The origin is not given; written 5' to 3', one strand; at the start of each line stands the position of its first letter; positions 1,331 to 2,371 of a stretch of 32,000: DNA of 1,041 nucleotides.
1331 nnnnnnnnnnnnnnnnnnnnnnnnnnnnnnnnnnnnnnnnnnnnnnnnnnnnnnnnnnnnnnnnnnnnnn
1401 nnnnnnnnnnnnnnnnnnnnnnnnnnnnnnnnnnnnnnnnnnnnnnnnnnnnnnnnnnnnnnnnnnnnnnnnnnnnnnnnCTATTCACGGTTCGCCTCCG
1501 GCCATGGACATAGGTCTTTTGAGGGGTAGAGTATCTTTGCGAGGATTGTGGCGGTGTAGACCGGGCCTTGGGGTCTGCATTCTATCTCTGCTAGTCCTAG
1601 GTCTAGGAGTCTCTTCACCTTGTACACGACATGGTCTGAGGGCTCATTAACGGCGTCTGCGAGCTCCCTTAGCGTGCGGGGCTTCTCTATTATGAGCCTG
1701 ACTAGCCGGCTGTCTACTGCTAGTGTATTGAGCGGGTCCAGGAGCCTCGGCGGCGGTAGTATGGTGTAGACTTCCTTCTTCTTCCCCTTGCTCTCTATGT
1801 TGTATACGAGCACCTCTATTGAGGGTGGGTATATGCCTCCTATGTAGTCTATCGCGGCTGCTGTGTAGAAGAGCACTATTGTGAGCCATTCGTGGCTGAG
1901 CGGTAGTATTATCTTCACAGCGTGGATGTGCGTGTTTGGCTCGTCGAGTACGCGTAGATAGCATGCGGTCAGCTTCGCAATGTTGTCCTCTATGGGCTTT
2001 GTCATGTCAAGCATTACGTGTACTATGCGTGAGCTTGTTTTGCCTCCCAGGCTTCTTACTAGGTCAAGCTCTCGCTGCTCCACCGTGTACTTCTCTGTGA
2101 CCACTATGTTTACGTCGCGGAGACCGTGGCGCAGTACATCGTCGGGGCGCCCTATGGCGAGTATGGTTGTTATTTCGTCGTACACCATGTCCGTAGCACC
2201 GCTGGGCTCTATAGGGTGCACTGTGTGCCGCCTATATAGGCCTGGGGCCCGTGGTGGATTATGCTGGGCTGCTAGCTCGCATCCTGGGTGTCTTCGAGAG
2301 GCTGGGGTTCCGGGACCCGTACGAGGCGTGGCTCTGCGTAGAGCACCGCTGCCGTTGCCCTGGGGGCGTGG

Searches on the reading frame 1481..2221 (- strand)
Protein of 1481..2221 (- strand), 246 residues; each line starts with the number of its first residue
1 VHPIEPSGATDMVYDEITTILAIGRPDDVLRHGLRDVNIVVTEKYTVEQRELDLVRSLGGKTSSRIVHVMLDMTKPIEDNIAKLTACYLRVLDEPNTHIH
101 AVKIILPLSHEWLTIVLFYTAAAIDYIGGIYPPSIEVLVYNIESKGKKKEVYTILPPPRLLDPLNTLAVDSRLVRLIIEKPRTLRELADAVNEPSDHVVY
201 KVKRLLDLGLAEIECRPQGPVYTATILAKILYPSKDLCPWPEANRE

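Call 15: search_protein_families(library=pfam, proteins=[window:1481-2221:-], max_evalue=0.01)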
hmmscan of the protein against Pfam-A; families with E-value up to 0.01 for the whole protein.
window:1481-2221:- (246 aa): 0 families

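Call 61: find_encoding_contigs(protein=window:1484-2221:-, flank=10000, max_places=2)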
Protein seq(246 aa) (246 aa): no gene with exactly this product is on record in the collection.

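Call 83: search_protein_families(library=phrogs, proteins=[window:1481-2221:-], max_evalue=0.001)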
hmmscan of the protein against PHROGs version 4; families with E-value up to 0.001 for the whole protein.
window:1481-2221:- (246 aa): 0 families

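Call 84: search_protein_families(library=ncbifam, proteins=[window:1481-2221:-], max_evalue=0.001)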
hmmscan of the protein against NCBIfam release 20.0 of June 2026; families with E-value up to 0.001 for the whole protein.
window:1481-2221:- (246 aa): 0 families
